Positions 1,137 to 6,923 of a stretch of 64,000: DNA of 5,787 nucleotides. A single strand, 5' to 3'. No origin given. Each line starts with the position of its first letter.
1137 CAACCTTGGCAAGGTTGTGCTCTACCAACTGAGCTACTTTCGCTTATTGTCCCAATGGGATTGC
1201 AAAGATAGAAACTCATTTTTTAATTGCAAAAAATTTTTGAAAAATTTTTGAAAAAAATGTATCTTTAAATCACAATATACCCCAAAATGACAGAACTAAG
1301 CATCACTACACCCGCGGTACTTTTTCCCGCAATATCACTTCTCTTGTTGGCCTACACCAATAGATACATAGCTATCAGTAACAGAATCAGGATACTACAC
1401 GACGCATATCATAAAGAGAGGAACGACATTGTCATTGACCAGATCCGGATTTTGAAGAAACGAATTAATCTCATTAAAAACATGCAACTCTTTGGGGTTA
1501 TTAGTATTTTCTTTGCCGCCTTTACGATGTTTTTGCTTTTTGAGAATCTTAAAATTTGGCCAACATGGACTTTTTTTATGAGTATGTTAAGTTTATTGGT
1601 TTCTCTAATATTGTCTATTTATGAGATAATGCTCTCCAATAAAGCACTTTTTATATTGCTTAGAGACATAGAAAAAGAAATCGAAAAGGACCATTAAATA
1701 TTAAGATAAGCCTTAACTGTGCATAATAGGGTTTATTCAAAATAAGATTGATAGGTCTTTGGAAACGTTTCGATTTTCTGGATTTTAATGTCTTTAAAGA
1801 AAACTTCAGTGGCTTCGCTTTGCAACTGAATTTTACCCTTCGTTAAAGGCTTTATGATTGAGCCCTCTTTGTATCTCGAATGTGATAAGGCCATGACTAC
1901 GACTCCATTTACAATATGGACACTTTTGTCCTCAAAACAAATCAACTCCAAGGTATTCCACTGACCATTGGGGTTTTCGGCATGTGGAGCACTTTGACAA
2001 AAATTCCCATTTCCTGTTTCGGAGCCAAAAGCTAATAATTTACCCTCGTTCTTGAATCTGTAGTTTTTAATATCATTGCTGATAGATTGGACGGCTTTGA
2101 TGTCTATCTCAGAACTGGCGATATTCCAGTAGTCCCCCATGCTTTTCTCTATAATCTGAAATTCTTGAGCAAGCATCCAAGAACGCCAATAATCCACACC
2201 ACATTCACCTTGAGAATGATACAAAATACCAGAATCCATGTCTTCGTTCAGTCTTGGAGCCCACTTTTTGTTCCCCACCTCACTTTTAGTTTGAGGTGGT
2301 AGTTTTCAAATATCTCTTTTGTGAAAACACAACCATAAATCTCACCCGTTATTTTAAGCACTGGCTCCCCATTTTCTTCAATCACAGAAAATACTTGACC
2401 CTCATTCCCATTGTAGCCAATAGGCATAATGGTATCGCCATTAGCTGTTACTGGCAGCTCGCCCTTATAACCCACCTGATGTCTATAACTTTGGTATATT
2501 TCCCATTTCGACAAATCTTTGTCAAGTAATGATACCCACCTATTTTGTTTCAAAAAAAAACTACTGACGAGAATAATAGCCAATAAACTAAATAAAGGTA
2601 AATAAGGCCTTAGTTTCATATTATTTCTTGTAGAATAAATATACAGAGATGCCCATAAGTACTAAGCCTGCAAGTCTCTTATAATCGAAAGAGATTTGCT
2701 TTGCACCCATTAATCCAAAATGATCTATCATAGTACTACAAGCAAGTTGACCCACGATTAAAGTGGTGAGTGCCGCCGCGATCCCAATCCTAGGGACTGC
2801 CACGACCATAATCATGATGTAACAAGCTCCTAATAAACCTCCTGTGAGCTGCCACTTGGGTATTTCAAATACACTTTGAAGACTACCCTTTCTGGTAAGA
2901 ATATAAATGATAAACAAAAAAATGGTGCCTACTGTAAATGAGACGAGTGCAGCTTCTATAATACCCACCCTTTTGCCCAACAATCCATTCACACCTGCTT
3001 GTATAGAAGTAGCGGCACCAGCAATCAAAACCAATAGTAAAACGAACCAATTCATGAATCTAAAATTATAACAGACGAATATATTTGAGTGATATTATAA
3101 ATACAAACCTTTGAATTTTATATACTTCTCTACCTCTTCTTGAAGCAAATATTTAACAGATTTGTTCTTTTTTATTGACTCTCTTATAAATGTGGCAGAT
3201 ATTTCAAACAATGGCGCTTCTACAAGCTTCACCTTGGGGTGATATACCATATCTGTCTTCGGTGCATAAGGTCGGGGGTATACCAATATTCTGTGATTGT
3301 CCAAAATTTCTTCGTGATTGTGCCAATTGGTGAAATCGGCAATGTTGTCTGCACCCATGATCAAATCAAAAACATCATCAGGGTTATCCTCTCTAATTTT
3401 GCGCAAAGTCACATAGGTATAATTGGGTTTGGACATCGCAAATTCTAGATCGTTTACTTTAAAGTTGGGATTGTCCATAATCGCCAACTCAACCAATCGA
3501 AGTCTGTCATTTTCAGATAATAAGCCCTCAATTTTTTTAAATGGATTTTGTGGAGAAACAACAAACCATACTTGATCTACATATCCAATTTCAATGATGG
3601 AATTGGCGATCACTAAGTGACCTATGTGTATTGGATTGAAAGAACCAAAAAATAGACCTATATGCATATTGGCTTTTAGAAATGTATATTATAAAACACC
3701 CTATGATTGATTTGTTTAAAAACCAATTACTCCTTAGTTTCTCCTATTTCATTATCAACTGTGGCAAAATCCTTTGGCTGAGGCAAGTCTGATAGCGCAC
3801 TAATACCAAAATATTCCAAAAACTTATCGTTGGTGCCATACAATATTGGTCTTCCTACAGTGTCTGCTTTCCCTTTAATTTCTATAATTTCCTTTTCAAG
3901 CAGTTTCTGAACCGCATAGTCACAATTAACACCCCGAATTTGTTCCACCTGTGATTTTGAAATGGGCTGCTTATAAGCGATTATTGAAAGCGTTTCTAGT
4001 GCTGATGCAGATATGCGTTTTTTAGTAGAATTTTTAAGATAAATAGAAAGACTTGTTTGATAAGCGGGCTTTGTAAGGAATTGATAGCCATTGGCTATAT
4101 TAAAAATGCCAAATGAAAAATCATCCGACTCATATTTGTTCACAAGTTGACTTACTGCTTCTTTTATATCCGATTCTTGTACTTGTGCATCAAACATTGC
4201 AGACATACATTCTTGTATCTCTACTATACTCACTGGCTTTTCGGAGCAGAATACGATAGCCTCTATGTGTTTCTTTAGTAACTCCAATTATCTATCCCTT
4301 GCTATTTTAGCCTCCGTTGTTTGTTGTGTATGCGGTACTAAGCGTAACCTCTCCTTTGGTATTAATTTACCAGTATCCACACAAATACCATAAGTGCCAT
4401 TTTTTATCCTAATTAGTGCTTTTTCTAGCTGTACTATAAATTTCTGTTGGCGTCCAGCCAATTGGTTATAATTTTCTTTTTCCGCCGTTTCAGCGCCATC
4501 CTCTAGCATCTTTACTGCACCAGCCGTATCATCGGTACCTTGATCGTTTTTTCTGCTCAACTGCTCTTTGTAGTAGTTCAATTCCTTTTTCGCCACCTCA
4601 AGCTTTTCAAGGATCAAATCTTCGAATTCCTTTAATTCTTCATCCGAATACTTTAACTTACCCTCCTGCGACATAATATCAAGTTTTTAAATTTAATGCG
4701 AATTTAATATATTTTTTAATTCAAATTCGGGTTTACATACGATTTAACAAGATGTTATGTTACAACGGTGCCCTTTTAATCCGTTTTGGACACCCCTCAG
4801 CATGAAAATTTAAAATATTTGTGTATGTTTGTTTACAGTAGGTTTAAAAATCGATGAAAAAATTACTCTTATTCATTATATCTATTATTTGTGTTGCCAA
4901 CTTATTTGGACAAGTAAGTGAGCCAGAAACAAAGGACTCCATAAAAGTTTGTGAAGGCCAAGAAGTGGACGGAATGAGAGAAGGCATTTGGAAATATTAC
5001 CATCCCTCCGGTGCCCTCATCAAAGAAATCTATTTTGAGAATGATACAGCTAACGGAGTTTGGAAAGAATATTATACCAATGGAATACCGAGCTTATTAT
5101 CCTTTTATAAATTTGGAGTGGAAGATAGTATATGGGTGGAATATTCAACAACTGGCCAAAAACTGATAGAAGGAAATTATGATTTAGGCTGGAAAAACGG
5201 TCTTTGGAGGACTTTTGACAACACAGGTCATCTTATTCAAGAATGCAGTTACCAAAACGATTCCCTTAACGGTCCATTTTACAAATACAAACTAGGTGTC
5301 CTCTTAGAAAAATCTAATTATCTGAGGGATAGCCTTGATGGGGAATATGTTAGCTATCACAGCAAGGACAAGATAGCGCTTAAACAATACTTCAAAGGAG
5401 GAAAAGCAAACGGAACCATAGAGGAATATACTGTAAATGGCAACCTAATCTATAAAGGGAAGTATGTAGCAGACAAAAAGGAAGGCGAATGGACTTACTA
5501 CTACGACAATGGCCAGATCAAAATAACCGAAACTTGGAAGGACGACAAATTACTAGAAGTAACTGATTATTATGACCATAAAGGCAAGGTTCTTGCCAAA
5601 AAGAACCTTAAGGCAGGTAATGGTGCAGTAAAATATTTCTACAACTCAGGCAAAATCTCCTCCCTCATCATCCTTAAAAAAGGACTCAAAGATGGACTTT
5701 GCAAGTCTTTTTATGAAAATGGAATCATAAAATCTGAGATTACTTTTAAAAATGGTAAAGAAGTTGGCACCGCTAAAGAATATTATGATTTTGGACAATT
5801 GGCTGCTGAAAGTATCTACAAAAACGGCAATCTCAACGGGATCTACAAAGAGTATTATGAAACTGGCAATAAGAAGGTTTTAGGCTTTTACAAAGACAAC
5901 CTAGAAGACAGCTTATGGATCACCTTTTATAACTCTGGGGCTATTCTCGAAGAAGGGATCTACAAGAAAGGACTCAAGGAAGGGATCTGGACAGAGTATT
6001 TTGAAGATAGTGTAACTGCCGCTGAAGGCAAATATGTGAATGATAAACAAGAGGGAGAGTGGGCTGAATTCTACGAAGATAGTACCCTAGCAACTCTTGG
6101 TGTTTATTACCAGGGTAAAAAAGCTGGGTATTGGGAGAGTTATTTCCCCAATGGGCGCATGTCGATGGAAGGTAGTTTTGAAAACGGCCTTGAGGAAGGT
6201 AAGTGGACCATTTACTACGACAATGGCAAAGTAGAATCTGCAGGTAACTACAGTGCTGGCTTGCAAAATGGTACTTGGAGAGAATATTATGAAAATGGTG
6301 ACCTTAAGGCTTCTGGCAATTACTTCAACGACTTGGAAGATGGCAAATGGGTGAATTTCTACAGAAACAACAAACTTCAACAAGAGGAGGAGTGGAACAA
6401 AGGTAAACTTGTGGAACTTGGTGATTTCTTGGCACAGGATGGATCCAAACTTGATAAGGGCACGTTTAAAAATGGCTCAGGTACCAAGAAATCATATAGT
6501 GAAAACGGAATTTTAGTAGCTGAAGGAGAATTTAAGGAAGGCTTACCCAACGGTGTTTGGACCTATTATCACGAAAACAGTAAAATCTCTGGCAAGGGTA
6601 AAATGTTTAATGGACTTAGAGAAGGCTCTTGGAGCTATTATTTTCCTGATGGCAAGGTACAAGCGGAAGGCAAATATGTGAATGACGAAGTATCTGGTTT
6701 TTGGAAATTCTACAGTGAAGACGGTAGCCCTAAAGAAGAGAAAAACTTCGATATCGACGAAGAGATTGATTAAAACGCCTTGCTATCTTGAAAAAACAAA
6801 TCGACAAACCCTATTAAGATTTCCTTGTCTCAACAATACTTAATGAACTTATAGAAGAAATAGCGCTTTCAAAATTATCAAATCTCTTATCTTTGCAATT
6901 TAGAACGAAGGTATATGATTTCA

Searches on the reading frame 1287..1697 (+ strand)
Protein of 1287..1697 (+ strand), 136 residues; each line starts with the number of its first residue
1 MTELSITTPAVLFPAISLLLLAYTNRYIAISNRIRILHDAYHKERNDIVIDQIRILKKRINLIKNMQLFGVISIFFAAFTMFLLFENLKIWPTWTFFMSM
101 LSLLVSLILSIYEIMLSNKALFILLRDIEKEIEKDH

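Call 49: search_protein_families(library=pfam, proteins=[window:1287-1697:+], max_evalue=0.00001)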
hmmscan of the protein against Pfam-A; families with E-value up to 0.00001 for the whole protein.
window:1287-1697:+ (136 aa): 1 family
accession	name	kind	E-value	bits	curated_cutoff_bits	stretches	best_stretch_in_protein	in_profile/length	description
PF11026.13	DUF2721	-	7.6e-38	129.8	28.3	1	7-121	2-127/129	Protein of unknown function (DUF2721)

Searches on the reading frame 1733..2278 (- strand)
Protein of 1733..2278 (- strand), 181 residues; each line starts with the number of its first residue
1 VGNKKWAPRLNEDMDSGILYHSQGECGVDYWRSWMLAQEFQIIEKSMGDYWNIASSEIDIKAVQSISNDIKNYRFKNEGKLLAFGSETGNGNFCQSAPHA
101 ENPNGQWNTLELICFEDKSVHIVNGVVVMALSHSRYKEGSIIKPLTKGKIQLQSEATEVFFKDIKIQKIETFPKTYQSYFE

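Call 49: search_protein_families(library=pfam, proteins=[window:1733-2278:-], max_evalue=0.00001)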
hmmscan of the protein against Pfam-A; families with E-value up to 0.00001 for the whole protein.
window:1733-2278:- (181 aa): 1 family
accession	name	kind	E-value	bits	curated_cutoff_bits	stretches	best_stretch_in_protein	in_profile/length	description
PF06439.18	3keto-disac_hyd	-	1.2e-18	68.3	26.8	1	10-167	62-187/187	3-keto-disaccharide hydrolase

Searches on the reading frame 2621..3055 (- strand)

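Call 49: search_protein_families(library=pfam, proteins=[window:2621-3055:-], max_evalue=0.00001)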
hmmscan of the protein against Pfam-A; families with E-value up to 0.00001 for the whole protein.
window:2621-3055:- (144 aa): 1 family
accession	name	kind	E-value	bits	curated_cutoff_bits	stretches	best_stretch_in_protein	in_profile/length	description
PF04657.19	DMT_YdcZ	-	1.4e-38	132.7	24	1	5-140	2-140/140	Putative inner membrane exporter, YdcZ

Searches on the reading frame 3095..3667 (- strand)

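Call 49: search_protein_families(library=pfam, proteins=[window:3095-3667:-], max_evalue=0.00001)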
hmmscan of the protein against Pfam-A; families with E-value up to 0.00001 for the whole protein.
window:3095-3667:- (190 aa): 1 family
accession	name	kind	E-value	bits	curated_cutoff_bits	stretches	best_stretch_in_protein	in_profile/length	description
PF01467.32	CTP_transf_like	-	4.4e-21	75.9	21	1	5-163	1-132/133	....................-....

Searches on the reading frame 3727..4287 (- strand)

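Call 49: search_protein_families(library=pfam, proteins=[window:3727-4287:-], max_evalue=0.00001)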
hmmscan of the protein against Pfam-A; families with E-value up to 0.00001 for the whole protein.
window:3727-4287:- (186 aa): 1 family
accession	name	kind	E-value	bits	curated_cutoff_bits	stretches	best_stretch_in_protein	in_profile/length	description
PF04079.22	SMC_ScpB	-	8.4e-52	175.4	27.4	1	7-170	2-159/160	Segregation and condensation complex subunit ScpB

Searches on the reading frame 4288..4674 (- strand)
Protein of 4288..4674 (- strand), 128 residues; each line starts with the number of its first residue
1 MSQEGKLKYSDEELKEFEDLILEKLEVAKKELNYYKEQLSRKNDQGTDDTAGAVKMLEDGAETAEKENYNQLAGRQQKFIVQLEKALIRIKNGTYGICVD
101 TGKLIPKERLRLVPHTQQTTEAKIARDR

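Call 49: search_protein_families(library=pfam, proteins=[window:4288-4674:-], max_evalue=0.00001)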
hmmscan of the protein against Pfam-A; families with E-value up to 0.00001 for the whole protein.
window:4288-4674:- (128 aa): 1 family
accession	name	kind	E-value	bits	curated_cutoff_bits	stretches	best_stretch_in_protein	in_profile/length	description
PF01258.23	zf-dskA_traR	-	1.2e-07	32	24.9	1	93-122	1-30/36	Prokaryotic dksA/traR C4-type zinc finger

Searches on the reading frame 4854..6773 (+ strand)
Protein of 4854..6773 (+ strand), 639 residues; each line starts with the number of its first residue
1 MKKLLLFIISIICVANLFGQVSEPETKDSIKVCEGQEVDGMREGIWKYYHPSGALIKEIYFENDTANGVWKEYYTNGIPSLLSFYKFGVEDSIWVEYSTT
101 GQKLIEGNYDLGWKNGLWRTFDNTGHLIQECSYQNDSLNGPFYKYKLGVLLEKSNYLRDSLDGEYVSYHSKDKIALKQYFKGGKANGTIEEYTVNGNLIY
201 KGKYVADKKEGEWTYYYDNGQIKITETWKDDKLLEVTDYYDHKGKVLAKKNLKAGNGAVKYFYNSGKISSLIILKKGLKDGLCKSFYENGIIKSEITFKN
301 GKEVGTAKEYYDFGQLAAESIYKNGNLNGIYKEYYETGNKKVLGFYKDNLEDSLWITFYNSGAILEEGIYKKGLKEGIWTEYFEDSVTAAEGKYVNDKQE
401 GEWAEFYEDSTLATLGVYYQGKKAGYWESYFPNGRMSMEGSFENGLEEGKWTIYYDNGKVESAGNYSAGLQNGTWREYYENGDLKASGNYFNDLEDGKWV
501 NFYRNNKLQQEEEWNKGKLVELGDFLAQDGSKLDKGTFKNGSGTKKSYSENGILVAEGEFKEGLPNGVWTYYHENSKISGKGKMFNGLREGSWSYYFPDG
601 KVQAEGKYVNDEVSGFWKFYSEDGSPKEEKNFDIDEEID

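Call 49: search_protein_families(library=pfam, proteins=[window:4854-6773:+], max_evalue=0.00001)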
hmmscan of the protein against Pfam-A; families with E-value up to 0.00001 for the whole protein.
window:4854-6773:+ (639 aa): 1 family
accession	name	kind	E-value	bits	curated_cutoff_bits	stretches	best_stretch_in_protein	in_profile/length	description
PF07661.19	MORN_2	-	1.3e-61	197.6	29.6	0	279-300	1-22/22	MORN repeat variant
